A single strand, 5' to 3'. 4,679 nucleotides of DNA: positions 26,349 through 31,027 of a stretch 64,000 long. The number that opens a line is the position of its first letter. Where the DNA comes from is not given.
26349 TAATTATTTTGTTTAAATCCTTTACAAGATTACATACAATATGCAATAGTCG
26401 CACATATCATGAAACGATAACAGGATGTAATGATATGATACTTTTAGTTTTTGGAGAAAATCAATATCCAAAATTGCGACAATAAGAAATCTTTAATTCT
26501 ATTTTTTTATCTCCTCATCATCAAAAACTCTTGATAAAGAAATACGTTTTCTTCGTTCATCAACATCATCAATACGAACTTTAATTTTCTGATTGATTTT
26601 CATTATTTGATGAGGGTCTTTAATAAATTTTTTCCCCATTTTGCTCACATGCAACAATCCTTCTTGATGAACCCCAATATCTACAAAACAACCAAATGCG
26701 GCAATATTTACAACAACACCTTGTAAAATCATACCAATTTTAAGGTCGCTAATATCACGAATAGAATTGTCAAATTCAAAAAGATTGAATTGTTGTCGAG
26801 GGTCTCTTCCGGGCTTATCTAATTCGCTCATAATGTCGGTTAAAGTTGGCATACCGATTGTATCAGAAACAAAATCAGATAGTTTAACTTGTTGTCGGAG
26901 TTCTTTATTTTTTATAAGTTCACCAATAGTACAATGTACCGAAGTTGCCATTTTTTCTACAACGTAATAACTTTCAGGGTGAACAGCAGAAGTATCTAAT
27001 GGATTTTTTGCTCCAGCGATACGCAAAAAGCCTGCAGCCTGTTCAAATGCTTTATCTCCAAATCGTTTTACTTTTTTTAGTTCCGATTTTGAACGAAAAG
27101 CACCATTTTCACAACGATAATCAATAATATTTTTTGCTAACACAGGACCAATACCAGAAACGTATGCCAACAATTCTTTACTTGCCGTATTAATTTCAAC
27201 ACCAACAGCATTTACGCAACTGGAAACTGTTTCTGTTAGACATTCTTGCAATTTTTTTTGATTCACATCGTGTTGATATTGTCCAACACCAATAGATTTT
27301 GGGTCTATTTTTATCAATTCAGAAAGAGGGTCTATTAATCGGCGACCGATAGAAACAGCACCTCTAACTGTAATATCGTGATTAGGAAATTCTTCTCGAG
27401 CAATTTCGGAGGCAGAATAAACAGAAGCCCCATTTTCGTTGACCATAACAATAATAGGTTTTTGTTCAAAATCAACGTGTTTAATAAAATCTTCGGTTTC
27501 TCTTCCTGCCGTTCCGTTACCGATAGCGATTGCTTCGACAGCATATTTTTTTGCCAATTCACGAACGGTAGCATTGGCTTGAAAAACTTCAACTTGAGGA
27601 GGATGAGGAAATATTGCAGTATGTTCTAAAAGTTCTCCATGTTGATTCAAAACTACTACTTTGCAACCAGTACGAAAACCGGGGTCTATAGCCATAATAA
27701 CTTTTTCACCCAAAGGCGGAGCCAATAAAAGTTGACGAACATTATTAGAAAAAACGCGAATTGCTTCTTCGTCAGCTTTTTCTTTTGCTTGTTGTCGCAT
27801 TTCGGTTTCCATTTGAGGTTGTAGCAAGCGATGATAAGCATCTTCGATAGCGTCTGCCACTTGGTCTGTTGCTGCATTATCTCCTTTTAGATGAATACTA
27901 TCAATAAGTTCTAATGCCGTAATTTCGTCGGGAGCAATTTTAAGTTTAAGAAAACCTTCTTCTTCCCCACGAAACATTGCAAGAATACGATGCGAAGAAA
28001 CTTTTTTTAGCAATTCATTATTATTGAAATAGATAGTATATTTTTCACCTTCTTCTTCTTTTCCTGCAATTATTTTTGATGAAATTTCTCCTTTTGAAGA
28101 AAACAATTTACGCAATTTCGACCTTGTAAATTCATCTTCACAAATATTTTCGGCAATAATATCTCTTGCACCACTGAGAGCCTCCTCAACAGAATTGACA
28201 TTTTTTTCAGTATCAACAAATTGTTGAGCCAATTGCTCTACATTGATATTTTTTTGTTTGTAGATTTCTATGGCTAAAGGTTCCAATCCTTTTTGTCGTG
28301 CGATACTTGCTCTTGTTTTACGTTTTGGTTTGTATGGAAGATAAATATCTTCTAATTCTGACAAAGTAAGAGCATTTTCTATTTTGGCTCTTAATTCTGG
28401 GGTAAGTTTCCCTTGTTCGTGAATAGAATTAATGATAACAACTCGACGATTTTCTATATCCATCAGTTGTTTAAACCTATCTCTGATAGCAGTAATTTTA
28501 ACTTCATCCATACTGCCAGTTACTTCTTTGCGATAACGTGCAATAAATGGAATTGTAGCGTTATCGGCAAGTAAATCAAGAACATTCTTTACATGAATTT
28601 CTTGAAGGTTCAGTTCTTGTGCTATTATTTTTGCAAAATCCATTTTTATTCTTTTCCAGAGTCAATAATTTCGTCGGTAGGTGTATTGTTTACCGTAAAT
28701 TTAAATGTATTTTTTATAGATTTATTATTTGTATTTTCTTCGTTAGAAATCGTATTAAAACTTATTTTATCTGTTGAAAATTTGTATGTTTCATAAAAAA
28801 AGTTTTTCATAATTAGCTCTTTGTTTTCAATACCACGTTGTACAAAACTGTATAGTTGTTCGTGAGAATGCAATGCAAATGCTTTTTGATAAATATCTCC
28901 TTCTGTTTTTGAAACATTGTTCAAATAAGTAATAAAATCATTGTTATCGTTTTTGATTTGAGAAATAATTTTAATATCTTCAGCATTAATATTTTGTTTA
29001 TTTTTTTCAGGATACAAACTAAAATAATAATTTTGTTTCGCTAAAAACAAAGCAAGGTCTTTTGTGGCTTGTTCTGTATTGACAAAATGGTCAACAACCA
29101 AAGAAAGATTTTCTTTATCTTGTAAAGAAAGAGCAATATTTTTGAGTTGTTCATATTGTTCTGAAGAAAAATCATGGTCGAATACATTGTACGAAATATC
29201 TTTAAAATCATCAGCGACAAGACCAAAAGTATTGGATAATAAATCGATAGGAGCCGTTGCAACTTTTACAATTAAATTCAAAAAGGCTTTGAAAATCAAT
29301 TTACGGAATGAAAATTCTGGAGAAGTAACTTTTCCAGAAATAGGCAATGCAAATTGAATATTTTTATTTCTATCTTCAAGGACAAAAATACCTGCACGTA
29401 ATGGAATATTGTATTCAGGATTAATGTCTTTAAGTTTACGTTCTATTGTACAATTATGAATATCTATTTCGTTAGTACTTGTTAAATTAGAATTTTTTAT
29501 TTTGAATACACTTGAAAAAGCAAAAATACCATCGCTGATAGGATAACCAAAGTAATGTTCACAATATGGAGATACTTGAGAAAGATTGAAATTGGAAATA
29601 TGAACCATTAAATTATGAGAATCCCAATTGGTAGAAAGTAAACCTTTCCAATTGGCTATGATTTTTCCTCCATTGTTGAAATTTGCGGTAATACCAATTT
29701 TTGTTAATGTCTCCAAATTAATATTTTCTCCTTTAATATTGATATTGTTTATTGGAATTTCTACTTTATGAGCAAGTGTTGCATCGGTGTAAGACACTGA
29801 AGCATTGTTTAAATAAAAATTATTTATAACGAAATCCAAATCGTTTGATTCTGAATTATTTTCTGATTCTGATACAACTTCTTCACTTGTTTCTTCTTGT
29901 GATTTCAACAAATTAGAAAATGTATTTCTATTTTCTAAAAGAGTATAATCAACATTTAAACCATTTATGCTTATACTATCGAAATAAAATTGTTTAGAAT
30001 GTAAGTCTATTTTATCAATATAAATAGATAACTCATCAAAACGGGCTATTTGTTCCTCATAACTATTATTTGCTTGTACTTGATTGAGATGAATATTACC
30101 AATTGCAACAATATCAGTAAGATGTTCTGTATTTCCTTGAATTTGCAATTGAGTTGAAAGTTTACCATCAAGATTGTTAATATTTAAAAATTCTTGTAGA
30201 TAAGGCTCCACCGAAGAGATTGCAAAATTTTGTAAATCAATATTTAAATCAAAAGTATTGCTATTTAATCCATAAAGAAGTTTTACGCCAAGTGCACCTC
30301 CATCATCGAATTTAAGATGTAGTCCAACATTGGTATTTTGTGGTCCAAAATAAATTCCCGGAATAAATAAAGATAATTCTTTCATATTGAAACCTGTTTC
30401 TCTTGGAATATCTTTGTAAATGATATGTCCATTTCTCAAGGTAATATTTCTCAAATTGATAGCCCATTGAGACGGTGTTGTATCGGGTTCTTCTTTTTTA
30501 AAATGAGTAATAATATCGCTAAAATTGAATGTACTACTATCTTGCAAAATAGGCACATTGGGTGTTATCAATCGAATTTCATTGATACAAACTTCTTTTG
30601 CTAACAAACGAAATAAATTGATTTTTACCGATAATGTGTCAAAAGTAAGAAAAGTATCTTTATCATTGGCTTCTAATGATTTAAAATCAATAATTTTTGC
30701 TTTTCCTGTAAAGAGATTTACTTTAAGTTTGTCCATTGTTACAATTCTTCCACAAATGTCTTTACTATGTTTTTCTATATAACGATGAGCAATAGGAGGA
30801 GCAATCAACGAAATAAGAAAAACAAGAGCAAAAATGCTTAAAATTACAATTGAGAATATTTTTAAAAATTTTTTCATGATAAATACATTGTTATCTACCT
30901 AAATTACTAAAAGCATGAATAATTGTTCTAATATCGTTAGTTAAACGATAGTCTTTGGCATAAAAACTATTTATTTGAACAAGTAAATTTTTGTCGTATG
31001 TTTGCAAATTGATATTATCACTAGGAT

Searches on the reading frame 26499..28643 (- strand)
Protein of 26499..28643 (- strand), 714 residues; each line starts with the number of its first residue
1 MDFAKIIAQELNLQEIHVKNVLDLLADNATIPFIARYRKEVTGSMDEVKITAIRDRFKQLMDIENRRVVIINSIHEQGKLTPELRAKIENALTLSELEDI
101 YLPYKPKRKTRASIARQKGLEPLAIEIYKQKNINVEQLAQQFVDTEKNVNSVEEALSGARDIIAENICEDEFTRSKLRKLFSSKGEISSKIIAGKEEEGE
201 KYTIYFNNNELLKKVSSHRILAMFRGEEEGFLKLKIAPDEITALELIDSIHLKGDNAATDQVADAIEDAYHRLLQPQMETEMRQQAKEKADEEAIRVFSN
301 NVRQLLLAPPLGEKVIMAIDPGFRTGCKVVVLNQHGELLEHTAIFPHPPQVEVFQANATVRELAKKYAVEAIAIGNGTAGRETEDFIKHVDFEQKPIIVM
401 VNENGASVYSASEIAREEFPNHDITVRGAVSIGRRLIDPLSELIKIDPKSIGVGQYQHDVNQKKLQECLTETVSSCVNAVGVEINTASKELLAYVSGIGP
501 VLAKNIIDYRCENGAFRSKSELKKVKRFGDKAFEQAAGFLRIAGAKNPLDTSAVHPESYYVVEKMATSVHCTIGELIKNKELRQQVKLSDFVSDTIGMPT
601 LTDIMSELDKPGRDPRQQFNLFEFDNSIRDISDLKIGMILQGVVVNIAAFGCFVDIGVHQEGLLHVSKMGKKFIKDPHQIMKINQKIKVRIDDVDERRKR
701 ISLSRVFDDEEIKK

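Call 15: search_protein_families(library=pfam, proteins=[window:26499-28643:-])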
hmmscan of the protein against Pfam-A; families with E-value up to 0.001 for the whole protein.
window:26499-28643:- (714 aa): 8 families
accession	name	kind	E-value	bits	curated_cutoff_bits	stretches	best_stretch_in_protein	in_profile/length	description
PF16921.10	Tex_YqgF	-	1e-47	162.1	27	1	314-436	1-125/126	Tex protein YqgF-like domain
PF22706.1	Tex_central_region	-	2.6e-38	132.2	27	1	133-298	4-178/178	Tex central region-like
PF12836.13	HHH_3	-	1.8e-28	98.9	27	1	477-541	1-65/65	Helix-hairpin-helix motif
PF09371.15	Tex_N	-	3e-26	91.4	32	1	1-74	1-74/75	Tex-like protein N-terminal domain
PF17674.7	HHH_9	-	1.9e-25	89.9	23.1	1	547-616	1-70/70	HHH domain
PF00575.29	S1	-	1.1e-16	61.4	22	1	634-705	2-73/74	S1 RNA binding domain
PF14635.12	HHH_7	-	1.4e-07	32.2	27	1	450-542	5-103/104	Helix-hairpin-helix motif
PF14639.11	YqgF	-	2e-05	24.9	35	1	396-443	98-146/150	Holliday-junction resolvase-like of SPT6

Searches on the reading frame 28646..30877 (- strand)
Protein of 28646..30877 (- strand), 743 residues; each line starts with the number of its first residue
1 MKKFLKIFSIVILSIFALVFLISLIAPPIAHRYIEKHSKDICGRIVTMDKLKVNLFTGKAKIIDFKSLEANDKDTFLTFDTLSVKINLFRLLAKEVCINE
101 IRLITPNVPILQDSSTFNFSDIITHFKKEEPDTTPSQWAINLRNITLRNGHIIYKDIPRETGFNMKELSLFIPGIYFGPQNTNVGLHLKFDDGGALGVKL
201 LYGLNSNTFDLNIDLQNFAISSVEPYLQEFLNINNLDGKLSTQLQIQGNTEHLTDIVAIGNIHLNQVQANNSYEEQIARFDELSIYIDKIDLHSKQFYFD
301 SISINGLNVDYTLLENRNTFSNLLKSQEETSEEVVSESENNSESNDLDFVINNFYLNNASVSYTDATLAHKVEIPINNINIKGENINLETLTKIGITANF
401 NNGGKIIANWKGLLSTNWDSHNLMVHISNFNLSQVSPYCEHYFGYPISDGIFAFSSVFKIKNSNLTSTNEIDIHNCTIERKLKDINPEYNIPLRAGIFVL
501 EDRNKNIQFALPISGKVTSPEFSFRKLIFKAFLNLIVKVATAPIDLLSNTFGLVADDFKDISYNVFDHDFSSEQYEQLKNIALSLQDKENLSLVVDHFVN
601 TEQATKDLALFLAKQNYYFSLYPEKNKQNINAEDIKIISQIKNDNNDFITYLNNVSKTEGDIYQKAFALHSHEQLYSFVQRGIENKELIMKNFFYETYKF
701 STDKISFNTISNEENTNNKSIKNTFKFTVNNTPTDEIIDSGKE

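Call 15: search_protein_families(library=pfam, proteins=[window:28646-30877:-])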
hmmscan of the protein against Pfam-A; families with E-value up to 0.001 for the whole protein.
window:28646-30877:- (743 aa): 1 family
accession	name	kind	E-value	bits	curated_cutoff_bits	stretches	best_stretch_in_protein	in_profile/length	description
PF05359.17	DUF748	-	1.5e-89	301.8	50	2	2-391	12-396/1037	Domain of Unknown Function (DUF748)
